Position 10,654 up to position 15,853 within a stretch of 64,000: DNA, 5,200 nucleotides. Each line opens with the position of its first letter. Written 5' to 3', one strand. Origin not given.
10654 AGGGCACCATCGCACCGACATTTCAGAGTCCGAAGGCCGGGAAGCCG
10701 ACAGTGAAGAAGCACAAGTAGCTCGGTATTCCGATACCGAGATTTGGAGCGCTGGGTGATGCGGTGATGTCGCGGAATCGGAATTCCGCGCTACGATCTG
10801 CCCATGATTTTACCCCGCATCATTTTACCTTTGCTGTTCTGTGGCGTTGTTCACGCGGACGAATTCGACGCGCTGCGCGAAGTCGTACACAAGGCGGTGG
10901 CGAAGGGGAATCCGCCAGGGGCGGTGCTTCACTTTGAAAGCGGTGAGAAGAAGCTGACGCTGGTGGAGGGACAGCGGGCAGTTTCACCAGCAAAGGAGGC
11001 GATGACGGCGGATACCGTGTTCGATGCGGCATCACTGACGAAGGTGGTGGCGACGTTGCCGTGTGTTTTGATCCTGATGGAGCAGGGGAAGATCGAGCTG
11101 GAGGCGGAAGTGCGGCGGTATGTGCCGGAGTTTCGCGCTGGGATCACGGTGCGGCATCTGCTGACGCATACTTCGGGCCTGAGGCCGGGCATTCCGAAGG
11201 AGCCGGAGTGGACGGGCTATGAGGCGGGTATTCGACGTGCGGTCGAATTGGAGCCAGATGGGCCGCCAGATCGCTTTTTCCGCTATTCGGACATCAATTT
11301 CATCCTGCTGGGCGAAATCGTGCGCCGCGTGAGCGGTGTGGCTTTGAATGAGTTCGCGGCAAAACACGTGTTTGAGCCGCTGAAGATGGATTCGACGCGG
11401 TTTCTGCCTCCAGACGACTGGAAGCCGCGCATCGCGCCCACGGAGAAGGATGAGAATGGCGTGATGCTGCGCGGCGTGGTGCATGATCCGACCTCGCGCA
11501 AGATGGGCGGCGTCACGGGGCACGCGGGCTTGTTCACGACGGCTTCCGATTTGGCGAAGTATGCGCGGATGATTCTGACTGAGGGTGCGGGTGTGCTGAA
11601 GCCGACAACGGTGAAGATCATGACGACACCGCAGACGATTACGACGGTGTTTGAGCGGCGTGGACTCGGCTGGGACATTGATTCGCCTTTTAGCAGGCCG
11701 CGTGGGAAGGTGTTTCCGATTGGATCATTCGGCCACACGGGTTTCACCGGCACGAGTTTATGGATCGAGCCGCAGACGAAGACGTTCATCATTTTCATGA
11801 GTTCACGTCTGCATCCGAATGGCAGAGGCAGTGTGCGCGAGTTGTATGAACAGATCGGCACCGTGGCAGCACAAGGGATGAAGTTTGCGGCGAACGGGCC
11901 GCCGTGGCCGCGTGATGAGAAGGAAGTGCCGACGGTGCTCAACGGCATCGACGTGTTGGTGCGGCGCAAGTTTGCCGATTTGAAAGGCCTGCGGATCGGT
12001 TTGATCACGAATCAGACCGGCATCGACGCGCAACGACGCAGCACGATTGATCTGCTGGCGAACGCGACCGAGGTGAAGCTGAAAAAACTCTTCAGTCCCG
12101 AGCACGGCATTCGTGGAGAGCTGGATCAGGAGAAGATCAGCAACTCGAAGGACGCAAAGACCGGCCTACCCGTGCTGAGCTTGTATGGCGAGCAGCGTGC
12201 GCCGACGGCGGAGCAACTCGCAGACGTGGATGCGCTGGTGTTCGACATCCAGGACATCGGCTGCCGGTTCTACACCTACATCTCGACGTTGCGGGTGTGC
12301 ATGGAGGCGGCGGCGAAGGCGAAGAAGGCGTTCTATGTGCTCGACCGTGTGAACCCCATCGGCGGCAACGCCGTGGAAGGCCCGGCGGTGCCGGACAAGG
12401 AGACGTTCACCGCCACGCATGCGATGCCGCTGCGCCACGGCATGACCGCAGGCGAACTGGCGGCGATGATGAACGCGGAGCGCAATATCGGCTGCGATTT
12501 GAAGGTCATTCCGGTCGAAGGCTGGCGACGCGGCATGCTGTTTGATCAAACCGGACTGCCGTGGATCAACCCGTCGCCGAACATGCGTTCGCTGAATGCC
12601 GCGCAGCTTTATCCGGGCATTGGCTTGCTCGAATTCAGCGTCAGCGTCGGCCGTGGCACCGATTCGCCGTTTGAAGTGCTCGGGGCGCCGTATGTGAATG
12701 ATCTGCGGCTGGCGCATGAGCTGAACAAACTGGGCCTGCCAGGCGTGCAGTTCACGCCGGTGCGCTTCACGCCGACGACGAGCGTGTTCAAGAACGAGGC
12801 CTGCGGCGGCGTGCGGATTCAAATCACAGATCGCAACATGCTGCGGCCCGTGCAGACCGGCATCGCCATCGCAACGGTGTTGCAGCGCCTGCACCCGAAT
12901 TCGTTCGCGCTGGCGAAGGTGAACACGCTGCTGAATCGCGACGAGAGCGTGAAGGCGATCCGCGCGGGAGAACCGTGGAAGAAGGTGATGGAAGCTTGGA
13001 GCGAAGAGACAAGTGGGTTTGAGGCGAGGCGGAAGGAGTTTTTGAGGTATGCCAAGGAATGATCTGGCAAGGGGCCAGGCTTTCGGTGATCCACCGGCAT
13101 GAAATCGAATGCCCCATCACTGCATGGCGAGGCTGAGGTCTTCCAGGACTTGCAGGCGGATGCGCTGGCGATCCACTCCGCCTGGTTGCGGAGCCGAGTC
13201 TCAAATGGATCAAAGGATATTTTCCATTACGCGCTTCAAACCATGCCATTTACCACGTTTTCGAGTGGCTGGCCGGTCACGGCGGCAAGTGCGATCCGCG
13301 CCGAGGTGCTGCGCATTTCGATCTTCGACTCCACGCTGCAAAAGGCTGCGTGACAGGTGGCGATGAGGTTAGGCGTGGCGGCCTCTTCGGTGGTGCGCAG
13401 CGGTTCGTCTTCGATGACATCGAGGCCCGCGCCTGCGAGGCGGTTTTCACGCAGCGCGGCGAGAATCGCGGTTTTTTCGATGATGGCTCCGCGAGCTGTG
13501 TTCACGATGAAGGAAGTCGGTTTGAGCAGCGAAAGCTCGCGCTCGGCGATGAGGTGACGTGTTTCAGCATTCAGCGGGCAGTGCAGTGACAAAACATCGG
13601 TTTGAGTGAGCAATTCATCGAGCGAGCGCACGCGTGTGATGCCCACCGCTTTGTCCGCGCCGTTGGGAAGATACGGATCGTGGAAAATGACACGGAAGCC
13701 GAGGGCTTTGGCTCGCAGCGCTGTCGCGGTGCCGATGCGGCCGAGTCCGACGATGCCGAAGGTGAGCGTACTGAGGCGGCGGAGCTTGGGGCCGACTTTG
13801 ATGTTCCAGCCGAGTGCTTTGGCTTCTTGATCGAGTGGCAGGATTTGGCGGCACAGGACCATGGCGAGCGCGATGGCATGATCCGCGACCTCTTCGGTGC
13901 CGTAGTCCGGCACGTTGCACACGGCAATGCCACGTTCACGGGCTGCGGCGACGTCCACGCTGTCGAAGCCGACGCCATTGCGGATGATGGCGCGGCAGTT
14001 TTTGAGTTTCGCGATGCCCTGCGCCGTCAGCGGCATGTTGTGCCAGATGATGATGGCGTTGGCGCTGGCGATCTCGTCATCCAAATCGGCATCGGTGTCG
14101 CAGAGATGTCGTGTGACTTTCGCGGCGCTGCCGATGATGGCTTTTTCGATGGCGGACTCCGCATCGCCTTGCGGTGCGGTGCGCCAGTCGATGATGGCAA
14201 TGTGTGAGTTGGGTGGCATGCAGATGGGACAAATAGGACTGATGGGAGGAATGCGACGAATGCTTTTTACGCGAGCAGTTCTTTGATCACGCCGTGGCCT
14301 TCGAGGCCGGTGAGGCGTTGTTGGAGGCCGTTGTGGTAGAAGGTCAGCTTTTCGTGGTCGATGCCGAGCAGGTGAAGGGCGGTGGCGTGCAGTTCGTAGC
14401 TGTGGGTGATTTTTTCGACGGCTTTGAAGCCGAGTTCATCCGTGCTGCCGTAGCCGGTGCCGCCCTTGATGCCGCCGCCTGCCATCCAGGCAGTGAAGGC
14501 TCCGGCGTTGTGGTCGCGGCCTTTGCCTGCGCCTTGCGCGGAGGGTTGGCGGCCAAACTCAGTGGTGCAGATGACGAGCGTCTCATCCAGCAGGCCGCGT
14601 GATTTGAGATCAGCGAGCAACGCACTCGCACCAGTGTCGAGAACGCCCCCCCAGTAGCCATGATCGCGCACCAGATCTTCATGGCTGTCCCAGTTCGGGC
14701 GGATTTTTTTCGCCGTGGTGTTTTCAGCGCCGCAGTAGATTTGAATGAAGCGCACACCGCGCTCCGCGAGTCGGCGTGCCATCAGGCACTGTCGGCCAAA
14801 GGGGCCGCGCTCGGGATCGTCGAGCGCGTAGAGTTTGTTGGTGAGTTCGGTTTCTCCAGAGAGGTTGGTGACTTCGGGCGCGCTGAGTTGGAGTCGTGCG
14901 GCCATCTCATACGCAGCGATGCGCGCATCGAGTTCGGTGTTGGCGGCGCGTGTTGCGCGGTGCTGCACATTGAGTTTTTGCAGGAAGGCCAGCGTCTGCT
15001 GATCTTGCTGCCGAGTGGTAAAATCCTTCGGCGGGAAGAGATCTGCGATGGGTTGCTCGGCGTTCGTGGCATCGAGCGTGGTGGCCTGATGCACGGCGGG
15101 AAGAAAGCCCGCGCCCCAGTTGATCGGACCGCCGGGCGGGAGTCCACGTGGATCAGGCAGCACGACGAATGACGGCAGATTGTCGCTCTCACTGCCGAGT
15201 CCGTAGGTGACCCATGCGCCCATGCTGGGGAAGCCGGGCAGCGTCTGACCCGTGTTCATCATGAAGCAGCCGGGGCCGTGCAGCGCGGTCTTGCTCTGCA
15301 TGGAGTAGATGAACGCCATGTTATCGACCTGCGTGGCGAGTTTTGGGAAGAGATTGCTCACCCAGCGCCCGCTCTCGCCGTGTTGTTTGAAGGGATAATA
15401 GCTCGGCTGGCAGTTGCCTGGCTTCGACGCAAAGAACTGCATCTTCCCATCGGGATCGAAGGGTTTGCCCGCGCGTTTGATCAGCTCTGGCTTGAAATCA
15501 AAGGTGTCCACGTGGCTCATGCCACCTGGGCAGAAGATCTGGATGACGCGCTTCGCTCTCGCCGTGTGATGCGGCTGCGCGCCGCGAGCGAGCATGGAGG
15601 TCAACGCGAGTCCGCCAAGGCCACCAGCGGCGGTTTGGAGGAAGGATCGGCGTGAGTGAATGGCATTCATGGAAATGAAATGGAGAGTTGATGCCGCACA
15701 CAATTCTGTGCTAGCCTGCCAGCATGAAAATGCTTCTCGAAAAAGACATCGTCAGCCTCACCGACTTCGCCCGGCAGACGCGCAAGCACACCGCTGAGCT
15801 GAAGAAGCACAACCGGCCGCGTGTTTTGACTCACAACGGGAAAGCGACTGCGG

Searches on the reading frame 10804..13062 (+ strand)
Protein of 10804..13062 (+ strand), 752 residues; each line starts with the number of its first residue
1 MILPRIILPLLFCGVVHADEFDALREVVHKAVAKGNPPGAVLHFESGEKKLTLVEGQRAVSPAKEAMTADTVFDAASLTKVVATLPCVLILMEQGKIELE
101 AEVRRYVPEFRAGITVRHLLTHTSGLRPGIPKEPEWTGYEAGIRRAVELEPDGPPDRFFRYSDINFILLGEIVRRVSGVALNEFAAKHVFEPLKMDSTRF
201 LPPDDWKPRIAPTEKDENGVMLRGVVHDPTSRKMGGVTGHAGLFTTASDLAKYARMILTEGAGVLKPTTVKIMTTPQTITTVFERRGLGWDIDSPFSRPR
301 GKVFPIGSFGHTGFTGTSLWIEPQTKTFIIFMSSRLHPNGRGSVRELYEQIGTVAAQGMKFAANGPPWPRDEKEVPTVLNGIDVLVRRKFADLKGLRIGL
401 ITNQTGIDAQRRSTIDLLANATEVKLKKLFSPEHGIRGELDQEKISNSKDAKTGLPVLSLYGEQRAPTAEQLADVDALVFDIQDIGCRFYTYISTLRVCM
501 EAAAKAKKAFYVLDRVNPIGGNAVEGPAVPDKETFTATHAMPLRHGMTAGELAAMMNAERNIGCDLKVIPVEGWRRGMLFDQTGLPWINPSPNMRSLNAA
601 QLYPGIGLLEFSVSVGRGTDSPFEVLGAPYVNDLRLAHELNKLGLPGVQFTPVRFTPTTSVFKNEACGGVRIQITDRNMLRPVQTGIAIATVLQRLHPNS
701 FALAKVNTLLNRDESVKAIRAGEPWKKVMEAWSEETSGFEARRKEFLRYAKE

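Call 68: search_protein_families(library=pfam, proteins=[window:10804-13062:+], max_evalue=0.00001)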
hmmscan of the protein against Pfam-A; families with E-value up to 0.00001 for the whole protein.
window:10804-13062:+ (752 aa): 3 families
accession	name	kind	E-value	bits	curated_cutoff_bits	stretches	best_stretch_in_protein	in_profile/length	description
PF07075.17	NamZ_N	-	5e-84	281.2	26.9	1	398-597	1-202/203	Exo-beta-N-acetylmuramidase NamZ, N-terminal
PF00144.29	Beta-lactamase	-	2.9e-57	194.8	27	1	25-346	2-321/329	Beta-lactamase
PF20732.2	NamZ_C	-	1e-41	143.7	25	1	602-749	2-152/152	Exo-beta-N-acetylmuramidase NamZ, C-terminal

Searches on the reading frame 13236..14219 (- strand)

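Call 68: search_protein_families(library=pfam, proteins=[window:13236-14219:-], max_evalue=0.00001)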
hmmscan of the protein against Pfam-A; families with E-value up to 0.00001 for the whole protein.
window:13236-14219:- (327 aa): 2 families
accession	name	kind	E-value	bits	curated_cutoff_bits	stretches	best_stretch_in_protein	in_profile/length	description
PF02826.25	2-Hacid_dh_C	-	2.9e-50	170.6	25.1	1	116-292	1-178/178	D-isomer specific 2-hydroxyacid dehydrogenase, NAD binding domain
PF00389.36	2-Hacid_dh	-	1.7e-25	89.7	24.6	1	36-324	23-134/134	D-isomer specific 2-hydroxyacid dehydrogenase, catalytic domain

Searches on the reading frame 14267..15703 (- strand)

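Call 68: search_protein_families(library=pfam, proteins=[window:14267-15703:-], max_evalue=0.00001)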
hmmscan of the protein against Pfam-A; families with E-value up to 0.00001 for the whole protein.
window:14267-15703:- (478 aa): 1 family
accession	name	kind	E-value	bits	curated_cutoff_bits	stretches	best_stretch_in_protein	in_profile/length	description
PF07394.17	DUF1501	-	5.6e-139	464.1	27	1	50-475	1-388/390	Protein of unknown function (DUF1501)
